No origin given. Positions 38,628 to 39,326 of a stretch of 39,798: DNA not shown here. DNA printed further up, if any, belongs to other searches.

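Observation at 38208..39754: Cytidylate-kinase-like protein fused to a DUF559/Vsr-like nuclease-fold domain, co-oriented with a second HPRT paralog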

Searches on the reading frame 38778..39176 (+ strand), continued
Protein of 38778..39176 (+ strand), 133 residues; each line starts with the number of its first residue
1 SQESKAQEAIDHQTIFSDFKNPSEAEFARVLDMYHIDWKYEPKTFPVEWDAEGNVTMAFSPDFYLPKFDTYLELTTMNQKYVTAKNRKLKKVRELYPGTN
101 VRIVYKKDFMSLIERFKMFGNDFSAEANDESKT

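Call 73: fold_search(model_id=the predicted structure, library=viral)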
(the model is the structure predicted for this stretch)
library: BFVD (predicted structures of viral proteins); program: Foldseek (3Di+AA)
matches with E <= 10: 632; with E <= 0.001: 31
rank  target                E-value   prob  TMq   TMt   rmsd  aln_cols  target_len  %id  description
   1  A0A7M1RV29            1.9e-06  1.00  0.54  0.44   6.8       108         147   21  DUF559 domain-containing protein [uncultured phage cr106_1]
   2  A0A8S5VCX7            2.8e-06  1.00  0.65  0.26   4.1       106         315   29  Endonuclease I [Siphoviridae sp. ctDXu9]
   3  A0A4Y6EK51            4.0e-05  1.00  0.58  0.30   5.0       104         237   24  (no name in the UniProt tables at hand)
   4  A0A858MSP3            4.2e-05  1.00  0.55  0.27   4.3        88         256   26  (no name in the UniProt tables at hand)
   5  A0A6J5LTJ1            4.2e-05  1.00  0.58  0.25   3.8       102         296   26  Uncharacterized protein [uncultured Caudovirales phage]
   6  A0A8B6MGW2            8.3e-05  1.00  0.47  0.21   6.3       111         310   17  (no name in the UniProt tables at hand)
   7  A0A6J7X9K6            9.6e-05  1.00  0.69  0.28   2.9       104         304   20  Zinc finger C2H2-type [uncultured Caudovirales phage]
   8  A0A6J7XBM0            1.1e-04  1.00  0.54  0.26   4.8       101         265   19  C2H2-type domain-containing protein [uncultured Caudovirales phage]
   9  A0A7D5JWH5            1.3e-04  1.00  0.59  0.45   2.6        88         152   22  Endonuclease [Escherichia virus LS3]
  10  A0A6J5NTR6            1.5e-04  1.00  0.58  0.44   3.9        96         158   20  Endonuclease I [uncultured Caudovirales phage]
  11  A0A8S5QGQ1            1.8e-04  1.00  0.58  0.21   7.6       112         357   25  Endonuclease I [Myoviridae sp. ctdNl2]
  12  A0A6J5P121            2.0e-04  1.00  0.56  0.37   2.9        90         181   26  Endonuclease I [uncultured Caudovirales phage]
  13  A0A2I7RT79            2.2e-04  1.00  0.58  0.36   3.7       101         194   25  (no name in the UniProt tables at hand)
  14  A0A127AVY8            2.3e-04  1.00  0.63  0.26   4.3       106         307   25  Holliday junction resolvase [Bacillus phage SP-15]
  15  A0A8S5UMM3            2.6e-04  1.00  0.55  0.36   4.0       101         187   25  Endodeoxyribonuclease I [Myoviridae sp. ctCo31]
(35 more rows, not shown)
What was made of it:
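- On DUF559 / Vsr endonuclease: A DUF559 phage protein is the top BFVD hit at E 1.9e-6 (call 73).
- Closest known: Phage T7 endonuclease I. Same: Endonuclease I proteins rank near the top in BFVD (call 73).
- Checked: Foldseek against BFVD puts a DUF559 protein (E 1.9e-6) and Endonuclease I (E 2.8e-6) on top (call 73).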

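Call 80: find_encoding_contigs(protein=P0152, flank=2500, max_places=2)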
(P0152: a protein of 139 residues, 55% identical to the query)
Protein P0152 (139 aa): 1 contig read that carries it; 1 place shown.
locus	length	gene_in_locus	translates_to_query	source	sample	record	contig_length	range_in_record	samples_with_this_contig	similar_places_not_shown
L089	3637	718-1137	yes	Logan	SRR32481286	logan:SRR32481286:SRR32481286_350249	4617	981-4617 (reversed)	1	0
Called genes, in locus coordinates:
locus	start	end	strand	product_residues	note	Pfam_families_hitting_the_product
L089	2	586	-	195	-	?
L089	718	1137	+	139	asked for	-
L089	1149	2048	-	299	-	PF03446:NAD_binding_2, PF03807:F420_oxidored (weak), PF14833:NAD_binding_11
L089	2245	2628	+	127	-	-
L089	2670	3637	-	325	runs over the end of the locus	PF00730:HhH-GPD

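Call 81: find_encoding_contigs(protein=P0190, flank=2500, max_places=2)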
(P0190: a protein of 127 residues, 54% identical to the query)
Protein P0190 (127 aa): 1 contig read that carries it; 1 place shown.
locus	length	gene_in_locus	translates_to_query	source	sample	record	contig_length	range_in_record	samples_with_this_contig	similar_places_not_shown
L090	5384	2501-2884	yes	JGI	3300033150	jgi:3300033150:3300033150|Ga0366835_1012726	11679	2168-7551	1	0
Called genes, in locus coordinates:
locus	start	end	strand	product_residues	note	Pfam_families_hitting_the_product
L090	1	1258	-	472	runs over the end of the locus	PF01098:FTSW_RODA_SPOVE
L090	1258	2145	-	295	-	PF01048:PNP_UDP_1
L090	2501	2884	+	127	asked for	-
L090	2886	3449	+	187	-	PF00156:Pribosyltran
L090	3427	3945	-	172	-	PF01871:AMMECR1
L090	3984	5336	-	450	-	-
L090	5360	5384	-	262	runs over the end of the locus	PF00902:TatC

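Call 82: find_encoding_contigs(protein=P0217, flank=2500, max_places=2)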
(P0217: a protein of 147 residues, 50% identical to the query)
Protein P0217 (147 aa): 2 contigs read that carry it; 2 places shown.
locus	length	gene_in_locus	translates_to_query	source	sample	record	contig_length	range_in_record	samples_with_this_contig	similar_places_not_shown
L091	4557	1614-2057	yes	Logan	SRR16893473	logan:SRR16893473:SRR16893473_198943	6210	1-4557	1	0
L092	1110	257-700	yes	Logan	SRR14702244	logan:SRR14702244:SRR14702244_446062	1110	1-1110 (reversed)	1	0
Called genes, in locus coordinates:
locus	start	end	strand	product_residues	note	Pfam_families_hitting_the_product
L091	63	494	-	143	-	-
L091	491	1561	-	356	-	PF13365:Trypsin_2, PF00089:Trypsin, PF13180:PDZ_2 (faint), PF17820:PDZ_6 (weak)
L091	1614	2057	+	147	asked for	-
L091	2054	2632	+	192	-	PF00156:Pribosyltran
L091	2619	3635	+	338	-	PF07885:Ion_trans_2, PF02254:TrkA_N, PF02080:TrkA_C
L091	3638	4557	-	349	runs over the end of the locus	PF24568:CC_PcsB, PF03330:DPBB_1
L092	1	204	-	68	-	?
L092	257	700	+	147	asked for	-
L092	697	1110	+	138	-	?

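Call 83: find_encoding_contigs(protein=P0216, flank=2500, max_places=2)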
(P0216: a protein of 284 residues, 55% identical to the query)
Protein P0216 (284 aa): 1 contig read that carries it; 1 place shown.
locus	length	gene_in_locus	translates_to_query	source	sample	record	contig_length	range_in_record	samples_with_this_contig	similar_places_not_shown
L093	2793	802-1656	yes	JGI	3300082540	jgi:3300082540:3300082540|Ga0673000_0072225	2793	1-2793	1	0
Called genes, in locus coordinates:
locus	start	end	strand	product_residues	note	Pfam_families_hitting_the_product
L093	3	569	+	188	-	?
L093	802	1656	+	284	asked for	-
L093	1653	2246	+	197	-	PF00156:Pribosyltran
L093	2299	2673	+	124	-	PF00072:Response_reg (weak)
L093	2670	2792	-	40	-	?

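Call 86: search_protein_families(library=pfam, alignment_id=A4, max_evalue=0.01)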
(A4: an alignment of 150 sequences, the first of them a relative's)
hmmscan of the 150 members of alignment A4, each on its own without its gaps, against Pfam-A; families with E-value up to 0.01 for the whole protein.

A. member 1, P0121 (317 aa): 2 families
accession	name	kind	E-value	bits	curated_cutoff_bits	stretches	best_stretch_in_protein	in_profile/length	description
PF13189.12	Cytidylate_kin2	-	8.3e-29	101.4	28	1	3-172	1-175/176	Cytidylate kinase-like family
PF05626.16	DUF790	-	0.00015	21.2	28.8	1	188-289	245-345/387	Protein of unknown function (DUF790)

B. families by the number of members that match (of 150 scanned): 17 families
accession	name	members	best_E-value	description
PF13189.12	Cytidylate_kin2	54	1.3e-38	Cytidylate kinase-like family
PF05367.17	Phage_endo_I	34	3.2e-05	Phage endonuclease I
PF00156.33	Pribosyltran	5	1.2e-26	Phosphoribosyl transferase domain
PF18519.6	Sgf11_N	4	0.0025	SAGA-associated factor 11 N-terminal domain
PF05626.16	DUF790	3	0.00015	Protein of unknown function (DUF790)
PF13492.12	GAF_3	2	1.4e-12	GAF domain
PF13185.12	GAF_2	2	2.6e-12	GAF domain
PF01590.32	GAF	2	1e-11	GAF domain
PF24501.1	Ig_TMEM131L_5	2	0.00057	TMEM131L fifth Ig-like domain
PF12146.15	Hydrolase_4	1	1.8e-15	Serine aminopeptidase, S33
PF09326.16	NADH_dhqG_C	1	9.3e-11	NADH-ubiquinone oxidoreductase subunit G, C-terminal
PF04350.18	PilO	1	7e-08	Pilus assembly protein, PilO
PF14681.12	UPRTase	1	4.6e-05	Uracil phosphoribosyltransferase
PF00561.26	Abhydrolase_1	1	0.00029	alpha/beta hydrolase fold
PF19550.4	DUF6073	1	0.0025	Family of unknown function (DUF6073)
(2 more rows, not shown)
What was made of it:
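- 38832..39122 (+): NucL domain (residues 209-305): restriction-endonuclease (PD-(D/E)xK) fold nearest to T7 endonuclease I, Bax1 and DUF559. Family-wide invariant residues are E214, E231, P251-D252-F253, E263, T265 (in the Lys position), Q269, K275 and K278. Sub-threshold Phage_endo_I hits in 34 of 150 family representatives (call 86).
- Closest known: Phage T7 endonuclease I. Same: 34 of 150 family members give sub-threshold PF05367 hits (call 86).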

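Call 87: search_solved_structures(query=A4, max_evalue=10, show_alignments=3)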
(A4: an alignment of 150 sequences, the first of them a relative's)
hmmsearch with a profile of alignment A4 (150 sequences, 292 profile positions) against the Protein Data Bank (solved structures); distinct sequences matched with E-value up to 10: 4.
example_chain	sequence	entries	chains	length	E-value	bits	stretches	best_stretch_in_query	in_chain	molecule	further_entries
3hdt_A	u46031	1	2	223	4.2e-12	49.7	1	10-136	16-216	putative kinase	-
3fdi_A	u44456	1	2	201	1.7e-11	47.8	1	10-137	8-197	uncharacterized protein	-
3cae_A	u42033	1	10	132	0.073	16.1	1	168-249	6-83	Endonuclease I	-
8amz_M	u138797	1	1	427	0.73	12.8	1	96-176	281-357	AAA domain-containing protein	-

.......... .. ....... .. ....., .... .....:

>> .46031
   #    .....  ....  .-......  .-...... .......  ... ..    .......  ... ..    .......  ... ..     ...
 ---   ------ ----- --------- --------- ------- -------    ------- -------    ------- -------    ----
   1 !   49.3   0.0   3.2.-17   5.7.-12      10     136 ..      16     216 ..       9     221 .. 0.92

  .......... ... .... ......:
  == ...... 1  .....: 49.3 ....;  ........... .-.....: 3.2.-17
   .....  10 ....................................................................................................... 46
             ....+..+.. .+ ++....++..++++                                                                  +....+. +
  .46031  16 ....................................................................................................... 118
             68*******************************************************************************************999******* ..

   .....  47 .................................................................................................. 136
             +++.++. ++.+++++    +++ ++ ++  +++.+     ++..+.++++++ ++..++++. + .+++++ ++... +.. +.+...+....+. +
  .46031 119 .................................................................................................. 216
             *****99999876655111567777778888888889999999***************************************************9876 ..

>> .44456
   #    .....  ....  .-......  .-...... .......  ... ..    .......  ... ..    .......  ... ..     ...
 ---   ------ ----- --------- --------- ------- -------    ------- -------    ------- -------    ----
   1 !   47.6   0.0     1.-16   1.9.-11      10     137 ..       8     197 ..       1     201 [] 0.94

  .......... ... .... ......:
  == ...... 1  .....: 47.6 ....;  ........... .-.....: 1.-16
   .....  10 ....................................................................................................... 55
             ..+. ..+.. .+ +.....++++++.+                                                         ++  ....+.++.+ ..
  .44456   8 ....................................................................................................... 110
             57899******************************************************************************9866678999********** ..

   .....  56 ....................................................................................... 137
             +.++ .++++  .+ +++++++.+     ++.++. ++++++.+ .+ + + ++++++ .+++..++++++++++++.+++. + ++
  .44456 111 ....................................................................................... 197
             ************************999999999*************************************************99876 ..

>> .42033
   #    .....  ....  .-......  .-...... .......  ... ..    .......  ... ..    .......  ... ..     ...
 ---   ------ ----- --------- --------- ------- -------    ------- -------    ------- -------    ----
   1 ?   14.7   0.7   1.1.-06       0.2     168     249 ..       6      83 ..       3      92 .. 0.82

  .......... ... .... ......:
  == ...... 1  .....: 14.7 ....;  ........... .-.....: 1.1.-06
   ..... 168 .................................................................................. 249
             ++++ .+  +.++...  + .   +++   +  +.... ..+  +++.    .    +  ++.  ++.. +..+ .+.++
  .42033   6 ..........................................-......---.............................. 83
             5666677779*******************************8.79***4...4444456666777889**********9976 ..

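Call 89: find_encoding_contigs(protein=P0139, flank=5000, max_places=1)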
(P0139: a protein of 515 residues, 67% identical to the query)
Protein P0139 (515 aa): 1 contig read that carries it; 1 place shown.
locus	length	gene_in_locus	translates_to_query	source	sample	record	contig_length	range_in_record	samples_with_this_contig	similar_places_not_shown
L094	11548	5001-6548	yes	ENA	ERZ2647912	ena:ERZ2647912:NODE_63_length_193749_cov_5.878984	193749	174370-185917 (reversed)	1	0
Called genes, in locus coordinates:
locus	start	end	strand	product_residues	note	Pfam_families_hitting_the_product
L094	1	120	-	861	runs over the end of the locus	PF01074:Glyco_hydro_38N, PF09261:Alpha-mann_mid, PF07748:Glyco_hydro_38C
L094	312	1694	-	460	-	PF01547:SBP_bac_1, PF13416:SBP_bac_8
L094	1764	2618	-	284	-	PF00528:BPD_transp_1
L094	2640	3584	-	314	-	PF00528:BPD_transp_1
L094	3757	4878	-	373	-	PF00392:GntR, PF14502:HTH_41 (faint), PF00532:Peripla_BP_1, PF13407:Peripla_BP_4, PF13377:Peripla_BP_3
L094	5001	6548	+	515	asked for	PF13189:Cytidylate_kin2, PF00156:Pribosyltran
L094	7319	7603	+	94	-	PF13534:Fer4_17 (faint), PF14697:Fer4_21 (faint), PF25160:LdpA_Fe-S-bd (faint), PF00037:Fer4 (weak), PF12797:Fer4_2 (faint), PF13237:Fer4_10, PF12838:Fer4_7, PF13187:Fer4_9 (weak), +3 more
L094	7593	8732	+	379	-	PF01855:POR_N, PF02780:Transketolase_C, PF17147:PFOR_II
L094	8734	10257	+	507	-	PF02775:TPP_enzyme_C, PF01558:POR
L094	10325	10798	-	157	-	-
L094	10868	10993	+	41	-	-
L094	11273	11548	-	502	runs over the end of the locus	PF01554:MatE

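Call 90: find_encoding_contigs(protein=P0274, flank=5000, max_places=2)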
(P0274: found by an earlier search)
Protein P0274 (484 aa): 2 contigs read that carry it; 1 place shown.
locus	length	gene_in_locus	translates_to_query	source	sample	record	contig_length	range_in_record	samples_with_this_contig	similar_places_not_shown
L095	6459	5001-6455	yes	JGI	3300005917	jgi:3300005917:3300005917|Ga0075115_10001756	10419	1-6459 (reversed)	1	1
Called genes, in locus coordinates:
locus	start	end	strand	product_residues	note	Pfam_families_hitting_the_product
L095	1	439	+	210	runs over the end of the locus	PF05724:TPMT, PF13489:Methyltransf_23, PF03848:TehB, PF05175:MTS, PF13847:Methyltransf_31, PF08241:Methyltransf_11, PF08242:Methyltransf_12, PF13649:Methyltransf_25, +2 more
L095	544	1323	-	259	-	-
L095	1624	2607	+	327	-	PF01073:3Beta_HSD, PF01370:Epimerase, PF02719:Polysacc_synt_2, PF04321:RmlD_sub_bind, PF05368:NmrA, PF16363:GDP_Man_Dehyd, PF13460:NAD_binding_10, PF07993:NAD_binding_4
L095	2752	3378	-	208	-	-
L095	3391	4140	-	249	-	PF02146:SIR2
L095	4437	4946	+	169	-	PF14512:TM1586_NiRdase (faint), PF00881:Nitroreductase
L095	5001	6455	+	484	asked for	PF01590:GAF, PF13185:GAF_2, PF00156:Pribosyltran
